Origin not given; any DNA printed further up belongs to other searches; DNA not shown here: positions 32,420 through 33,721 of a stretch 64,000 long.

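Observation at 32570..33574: dTMP-kinase-like P-loop kinase fused to a DNPH1/Rcl-like deoxynucleotide N-hydrolase domain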

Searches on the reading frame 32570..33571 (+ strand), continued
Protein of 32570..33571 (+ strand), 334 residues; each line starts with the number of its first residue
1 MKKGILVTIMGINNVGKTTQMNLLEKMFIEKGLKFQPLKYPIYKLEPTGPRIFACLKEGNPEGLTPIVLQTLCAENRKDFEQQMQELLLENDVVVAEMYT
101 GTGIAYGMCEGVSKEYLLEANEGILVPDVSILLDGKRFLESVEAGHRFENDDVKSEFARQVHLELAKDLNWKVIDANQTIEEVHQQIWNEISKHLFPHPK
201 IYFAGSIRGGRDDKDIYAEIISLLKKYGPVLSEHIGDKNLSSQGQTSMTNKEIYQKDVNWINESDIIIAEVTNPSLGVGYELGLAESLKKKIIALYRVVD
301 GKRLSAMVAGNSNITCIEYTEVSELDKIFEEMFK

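Call 24: search_protein_representatives(protein=window:32570-33571:+)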
Query: 334 residues. Proteins with E-value up to 0.001 (for the whole library): 3514; up to 1e-10: 999; up to 1e-30: 92. The best 150 are listed.
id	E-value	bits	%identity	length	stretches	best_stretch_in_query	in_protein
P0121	1.9e-56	207.9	51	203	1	1-195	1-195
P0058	7.2e-56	206.1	43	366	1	1-332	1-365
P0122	8.0e-56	205.9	45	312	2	200-325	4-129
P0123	3.4e-50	187.4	42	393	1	3-285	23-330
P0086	2.1e-48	181.5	45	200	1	2-195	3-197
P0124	1.6e-47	178.6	36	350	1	1-332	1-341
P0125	3.8e-47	177.4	48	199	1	3-192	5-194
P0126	3.8e-46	174.1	63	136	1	200-333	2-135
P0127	4.3e-46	173.9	38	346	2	2-193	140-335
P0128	3.1e-45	171.1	59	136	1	200-334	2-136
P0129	9.5e-44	166.2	33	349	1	1-326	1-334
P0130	1.8e-42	162.0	42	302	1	3-195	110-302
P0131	6.0e-42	160.3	57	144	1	200-333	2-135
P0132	8.0e-42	159.9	35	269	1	70-331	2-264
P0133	8.9e-42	159.8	45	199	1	7-193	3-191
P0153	1.4e-36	142.7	39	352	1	2-192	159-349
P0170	1.4e-34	136.1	52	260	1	200-333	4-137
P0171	2.5e-34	135.2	50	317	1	200-330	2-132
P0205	2.9e-31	125.2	50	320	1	200-334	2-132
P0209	4.6e-31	124.6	46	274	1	200-332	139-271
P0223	1.4e-29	119.6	48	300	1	200-332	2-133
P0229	2.7e-29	118.7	46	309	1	199-325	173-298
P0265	2.7e-27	112.2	44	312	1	176-328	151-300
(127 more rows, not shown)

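Call 27: search_protein_families(library=pfam, proteins=[P0171, P0205, P0223, P0170, P0209, P0229, P0265, P0153, P0130, P0123], max_evalue=0.01)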
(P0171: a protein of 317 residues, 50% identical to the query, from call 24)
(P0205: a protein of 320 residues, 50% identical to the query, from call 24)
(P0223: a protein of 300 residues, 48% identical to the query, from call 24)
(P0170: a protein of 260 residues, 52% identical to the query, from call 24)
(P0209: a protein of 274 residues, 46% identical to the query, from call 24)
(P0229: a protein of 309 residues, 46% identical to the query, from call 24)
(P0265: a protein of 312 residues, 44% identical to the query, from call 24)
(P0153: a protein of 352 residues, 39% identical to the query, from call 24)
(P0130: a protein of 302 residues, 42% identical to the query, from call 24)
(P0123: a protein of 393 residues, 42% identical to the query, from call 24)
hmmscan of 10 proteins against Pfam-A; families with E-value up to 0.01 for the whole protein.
P0171 (317 aa): 5 families
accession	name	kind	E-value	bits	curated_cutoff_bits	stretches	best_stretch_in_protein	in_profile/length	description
PF05014.21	Nuc_deoxyrib_tr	-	1.6e-14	54.5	28.8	1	3-100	1-99/117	Nucleoside 2-deoxyribosyltransferase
PF00583.31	Acetyltransf_1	-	7.7e-13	49.2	20.7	1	185-290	11-116/116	Acetyltransferase (GNAT) family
PF13302.13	Acetyltransf_3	-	1.7e-08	35.7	25.4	1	195-291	41-138/138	Acetyltransferase (GNAT) domain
PF13420.13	Acetyltransf_4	-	3.3e-07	30.9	24.3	1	195-311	37-155/155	Acetyltransferase (GNAT) domain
PF13508.13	Acetyltransf_7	-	1e-06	29.4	27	1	207-292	5-84/84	Acetyltransferase (GNAT) domain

P0205 (320 aa): 3 families
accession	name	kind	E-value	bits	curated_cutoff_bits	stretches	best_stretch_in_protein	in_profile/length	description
PF14091.12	DUF4269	-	2.2e-53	181.1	28.9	1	157-306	2-151/151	Domain of unknown function (DUF4269)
PF05014.21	Nuc_deoxyrib_tr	-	7.4e-13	49.1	28.8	1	3-99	1-102/117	Nucleoside 2-deoxyribosyltransferase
PF08974.15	DUF1877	-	0.0083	16.7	22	0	91-156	4-61/163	Domain of unknown function (DUF1877)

P0223 (300 aa): 3 families
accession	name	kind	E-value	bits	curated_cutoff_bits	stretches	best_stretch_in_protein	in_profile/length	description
PF05014.21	Nuc_deoxyrib_tr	-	1.6e-15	57.7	28.8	1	3-97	1-97/117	Nucleoside 2-deoxyribosyltransferase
PF00293.34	NUDIX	-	4.8e-15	56.2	21.1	1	155-269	3-120/134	NUDIX domain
PF15891.11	Nuc_deoxyri_tr2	-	0.0057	17.4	30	0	38-96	41-101/105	Nucleoside 2-deoxyribosyltransferase like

P0170 (260 aa): 1 family
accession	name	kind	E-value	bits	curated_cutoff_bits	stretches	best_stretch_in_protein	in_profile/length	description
PF05014.21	Nuc_deoxyrib_tr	-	1.2e-13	51.6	28.8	1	5-101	1-98/117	Nucleoside 2-deoxyribosyltransferase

P0209 (274 aa): 2 families
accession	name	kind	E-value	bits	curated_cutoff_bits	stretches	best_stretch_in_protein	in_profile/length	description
PF05014.21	Nuc_deoxyrib_tr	-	5e-16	59.3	28.8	1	140-235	1-97/117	Nucleoside 2-deoxyribosyltransferase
PF08818.16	DUF1801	-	6.1e-10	39.8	27.2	1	23-111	4-83/85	Domain of unknown function (DU1801)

P0229 (309 aa): 3 families
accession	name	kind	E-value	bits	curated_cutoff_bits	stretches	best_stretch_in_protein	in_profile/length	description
PF05014.21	Nuc_deoxyrib_tr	-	1.2e-15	58.1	28.8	1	175-275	1-103/117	Nucleoside 2-deoxyribosyltransferase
PF00293.34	NUDIX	-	2.6e-12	47.3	21.1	1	32-146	5-120/134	NUDIX domain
PF25276.1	DUF7870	-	0.0092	16.6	27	0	95-143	55-101/174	Domain of unknown function (DUF7870)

P0265 (312 aa): 2 families
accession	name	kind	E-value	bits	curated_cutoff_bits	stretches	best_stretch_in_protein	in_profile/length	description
PF05014.21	Nuc_deoxyrib_tr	-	1.1e-15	58.2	28.8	1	173-278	1-104/117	Nucleoside 2-deoxyribosyltransferase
PF00293.34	NUDIX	-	5.4e-13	49.5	21.1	1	7-134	4-132/134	NUDIX domain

P0153 (352 aa): 2 families
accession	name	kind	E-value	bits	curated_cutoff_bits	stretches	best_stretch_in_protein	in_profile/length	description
PF00186.24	DHFR_1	-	2.1e-51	174.2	25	1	3-147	2-151/159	Dihydrofolate reductase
PF02223.23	Thymidylate_kin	-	2.8e-14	53.7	27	1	168-342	3-183/185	Thymidylate kinase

P0130 (302 aa): 4 families
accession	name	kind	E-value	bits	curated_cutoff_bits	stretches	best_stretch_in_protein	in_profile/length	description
PF02223.23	Thymidylate_kin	-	1.8e-15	57.6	27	1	118-294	3-185/185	Thymidylate kinase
PF03819.22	MazG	-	5.8e-05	23.7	22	1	39-87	11-63/74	MazG nucleotide pyrophosphohydrolase domain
PF01637.24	ATPase_2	-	0.0016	18.7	33.2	1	93-144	4-53/225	ATPase domain predominantly from Archaea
PF13401.12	AAA_22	-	0.0045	17.7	27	1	110-254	4-101/130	AAA domain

P0123 (393 aa): 3 families
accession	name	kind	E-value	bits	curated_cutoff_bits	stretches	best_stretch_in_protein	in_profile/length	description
PF02223.23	Thymidylate_kin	-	2.8e-11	43.9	27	1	31-171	3-143/185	Thymidylate kinase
PF03205.20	MobB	-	0.0022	18.3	26.6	1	27-61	2-36/133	Molybdopterin guanine dinucleotide synthesis protein B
PF01637.24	ATPase_2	-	0.0082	16.4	33.2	0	18-55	14-51/225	ATPase domain predominantly from Archaea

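Call 34: find_encoding_contigs(protein=window:32570-33571:+, flank=3000, max_places=6)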
Protein window:32570-33571:+ (334 aa): 1 contig read that carries it; 1 place shown.
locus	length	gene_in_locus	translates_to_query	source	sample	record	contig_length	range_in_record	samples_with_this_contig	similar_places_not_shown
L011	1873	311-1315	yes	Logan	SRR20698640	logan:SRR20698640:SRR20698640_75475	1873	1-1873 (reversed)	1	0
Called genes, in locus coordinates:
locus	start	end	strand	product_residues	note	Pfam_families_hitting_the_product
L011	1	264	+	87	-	?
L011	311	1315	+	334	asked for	PF02223:Thymidylate_kin, PF05014:Nuc_deoxyrib_tr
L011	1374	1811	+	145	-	PF00692:dUTPase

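Call 50: predict_structure(alignment_id=A4)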
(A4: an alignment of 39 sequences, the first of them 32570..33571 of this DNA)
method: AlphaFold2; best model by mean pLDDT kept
length: 334 residues; sequences in the alignment: 39
mean_pLDDT: 90.8   pTM: 0.78
mean pLDDT of the five models: 90.8, 90.5, 90.1, 89.8, 89.7
residues with pLDDT >= 90: 257; 70-90: 49; 50-70: 23; < 50: 5
segments of 3 or more residues with pLDDT < 50: 240-244
pLDDT, mean of each block of 10 residues (from residue 1): 90 92 97 96 97 95 97 98 97 96 94 97 96 87 66 90 96 97 97 90 81 86 93 67 61 91 96 89 96 95 88 96 95 89
secondary structure, 60 per line:
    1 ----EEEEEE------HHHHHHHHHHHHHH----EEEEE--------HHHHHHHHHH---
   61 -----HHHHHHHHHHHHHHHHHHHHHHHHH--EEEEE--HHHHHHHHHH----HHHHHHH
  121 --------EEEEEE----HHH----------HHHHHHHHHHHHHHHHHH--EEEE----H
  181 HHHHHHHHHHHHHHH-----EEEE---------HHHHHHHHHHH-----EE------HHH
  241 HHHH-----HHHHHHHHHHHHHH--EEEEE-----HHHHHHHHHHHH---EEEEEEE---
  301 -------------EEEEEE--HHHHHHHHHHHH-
elements in order: E5-10 H17-30 E35-39 H48-57 H66-90 E93-97 H100-109 H114-120 E129-134 H152-169 E172-175 H180-195 E201-204 H214-224 H238-244 H250-263 E266-270 H276-287 E291-297 E314-319 H322-333
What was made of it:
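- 33155..33169 (+): Five-residue junction/linker F196-P-H-P-K200. Bases 33157-33166 align to neither parental arrangement. In the model the last kinase helix ends at 195 and DNPH1 strand 1 begins at 201 (call 50).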

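Call 53: search_dna_similar(query=window:32570-33571:+, collection=phages, mode=protein, max_rows=25, max_evalue=0.00001)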
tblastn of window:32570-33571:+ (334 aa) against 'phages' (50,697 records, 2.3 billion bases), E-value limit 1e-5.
Records with a match: 2; places in all: 2; records where one place covers at least 80% of the query: 0.
Best place of each record, by identity: <60% 2.
By first word of the organism name: Planktothrix 2.
By host as written in the record: Planktothrix agardhii HAB637 2.
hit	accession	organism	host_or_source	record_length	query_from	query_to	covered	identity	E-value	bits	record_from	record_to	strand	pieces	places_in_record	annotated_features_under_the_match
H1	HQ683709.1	Planktothrix phage PaV-LD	Planktothrix agardhii HAB637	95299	6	187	54%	29.7%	5e-6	54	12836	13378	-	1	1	thymidine kinase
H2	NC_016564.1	Planktothrix phage PaV-LD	Planktothrix agardhii HAB637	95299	6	187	54%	29.7%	5e-6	54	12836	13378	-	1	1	thymidylate kinase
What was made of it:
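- Closest known: Phage DmtZ-DutZ. Different: There is no close sequence relationship: no phage hit at E 1e-5 (call 53).
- No GenBank phage record matches the DNPH1 half or the fusion (call 53).
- Tried and rejected: The phage hypothesis was rejected. tblastn against 50,697 phage records found only a distant Tmk in Planktothrix phage PaV-LD and nothing for the DNPH1 half (call 53).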

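Call 58: fold_search(model_id=the predicted structure, library=pdb)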
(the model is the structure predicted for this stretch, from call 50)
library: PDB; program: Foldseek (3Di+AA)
matches with E <= 10: 1699; with E <= 0.001: 303
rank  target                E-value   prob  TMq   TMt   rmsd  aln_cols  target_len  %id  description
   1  2wwf_C                6.9e-14  1.00  0.53  0.81   2.1       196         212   24  Plasmodium falciparum thymidylate kinase in complex with TMP and ADP (released 2010-04-21)
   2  2yof_B                7.4e-14  1.00  0.51  0.83   2.3       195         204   24  Plasmodium falciparum thymidylate kinase in complex with a (thio)urea- beta-deoxythymidine inhibitor (released 2013-07-24)
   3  2yof_A                9.3e-14  1.00  0.50  0.83   3.2       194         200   24  Plasmodium falciparum thymidylate kinase in complex with a (thio)urea- beta-deoxythymidine inhibitor (released 2013-07-24)
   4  2wwf_B                1.2e-13  1.00  0.53  0.83   2.2       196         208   23  Plasmodium falciparum thymidylate kinase in complex with TMP and ADP (released 2010-04-21)
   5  3tmk_E                1.3e-13  1.00  0.52  0.79   2.3       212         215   25  CRYSTAL STRUCTURE OF YEAST THYMIDYLATE KINASE COMPLEXED WITH THE BISUBSTRATE INHIBITOR TP5A AT 2.0 A RESOLUTION: IMPLI (released 1999-02-16)
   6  2wwf_A                1.5e-13  1.00  0.52  0.81   2.0       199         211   25  Plasmodium falciparum thymidylate kinase in complex with TMP and ADP (released 2010-04-21)
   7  2wwg_A                1.9e-13  1.00  0.53  0.84   1.9       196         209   24  Plasmodium falciparum thymidylate kinase in complex with dGMP and ADP (released 2010-04-21)
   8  3tmk_A                2.7e-13  1.00  0.52  0.79   2.3       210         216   26  CRYSTAL STRUCTURE OF YEAST THYMIDYLATE KINASE COMPLEXED WITH THE BISUBSTRATE INHIBITOR TP5A AT 2.0 A RESOLUTION: IMPLI (released 1999-02-16)
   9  3tmk_D                6.0e-13  1.00  0.52  0.79   2.4       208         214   25  CRYSTAL STRUCTURE OF YEAST THYMIDYLATE KINASE COMPLEXED WITH THE BISUBSTRATE INHIBITOR TP5A AT 2.0 A RESOLUTION: IMPLI (released 1999-02-16)
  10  7fgq                  6.7e-13  1.00  0.49  0.84   2.8       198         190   23  Crystal structure of Thymidylate kinase with TMP and its low-resolution (SAXS) solution structure from Brugia malayi (released 2022-07-27)
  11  2yoh_A                1.2e-12  1.00  0.51  0.84   2.9       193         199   24  Plasmodium falciparum thymidylate kinase in complex with a urea-alpha- deoxythymidine inhibitor (released 2013-07-24)
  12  3tmk_C                1.4e-12  1.00  0.50  0.80   3.0       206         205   24  CRYSTAL STRUCTURE OF YEAST THYMIDYLATE KINASE COMPLEXED WITH THE BISUBSTRATE INHIBITOR TP5A AT 2.0 A RESOLUTION: IMPLI (released 1999-02-16)
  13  2wwg_B                1.5e-12  1.00  0.53  0.82   1.9       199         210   25  Plasmodium falciparum thymidylate kinase in complex with dGMP and ADP (released 2010-04-21)
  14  2wwi_C                1.6e-12  1.00  0.52  0.83   2.0       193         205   24  Plasmodium falciparum thymidylate kinase in complex with AZTMP and ADP (released 2010-04-21)
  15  1tmk_A                1.6e-12  1.00  0.51  0.82   2.3       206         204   25  YEAST THYMIDYLATE KINASE COMPLEXED WITH THYMIDINE MONOPHOSPHATE (DTMP) (released 1998-06-17)
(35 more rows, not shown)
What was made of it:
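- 32570..33154 (+): Kinase domain (residues 1-195). It belongs to a short 'Patescibacteria-type' thymidylate-kinase-family group whose close relatives are 196-200-aa stand-alone proteins. Foldseek matches Tmk structures with TM 0.8-0.86 and rmsd about 2 A (call 58).
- On Thymidylate kinase (Tmk; PF02223 / TIGR00041): The top 26 Foldseek PDB hits are thymidylate kinases, TM (target) 0.79-0.86 (call 58).
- The AF2 model (pLDDT 90.8) superposes on Tmk structures (TM 0.8-0.86) and DNPH1 structures (TM 0.81-0.87) (calls 50, 58).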

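Call 67: find_related_loci(query=window:32570-33571:+, collection=metagenome_contigs, flank=3000)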
Query window:32570-33571:+ (334 aa) in metagenome_contigs; peptide patterns used: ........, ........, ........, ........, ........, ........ (x = any residue, [..] = any of these).
75 stretches matched a pattern, but none encodes a relative of the query by tblastn (E <= 1e-3).

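Call 72: search_protein_families(library=padloc, proteins=[window:32570-33571:+], max_evalue=0.001)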
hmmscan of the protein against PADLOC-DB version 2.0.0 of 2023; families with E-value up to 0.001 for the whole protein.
window:32570-33571:+ (334 aa): 0 families

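Call 75: find_encoding_contigs(protein=P0002, flank=3000, max_places=3)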
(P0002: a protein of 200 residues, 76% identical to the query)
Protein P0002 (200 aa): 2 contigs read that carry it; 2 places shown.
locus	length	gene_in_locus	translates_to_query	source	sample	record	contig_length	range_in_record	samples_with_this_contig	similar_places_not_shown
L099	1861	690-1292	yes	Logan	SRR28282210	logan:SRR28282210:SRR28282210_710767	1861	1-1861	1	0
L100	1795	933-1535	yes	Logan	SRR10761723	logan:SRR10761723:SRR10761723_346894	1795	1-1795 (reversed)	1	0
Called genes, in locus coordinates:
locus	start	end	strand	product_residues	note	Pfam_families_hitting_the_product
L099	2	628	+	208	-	?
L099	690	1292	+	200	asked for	PF02223:Thymidylate_kin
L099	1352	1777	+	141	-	PF00692:dUTPase, PF22769:DCD (weak)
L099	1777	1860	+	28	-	?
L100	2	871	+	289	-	?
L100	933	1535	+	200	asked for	PF02223:Thymidylate_kin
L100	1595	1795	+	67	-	?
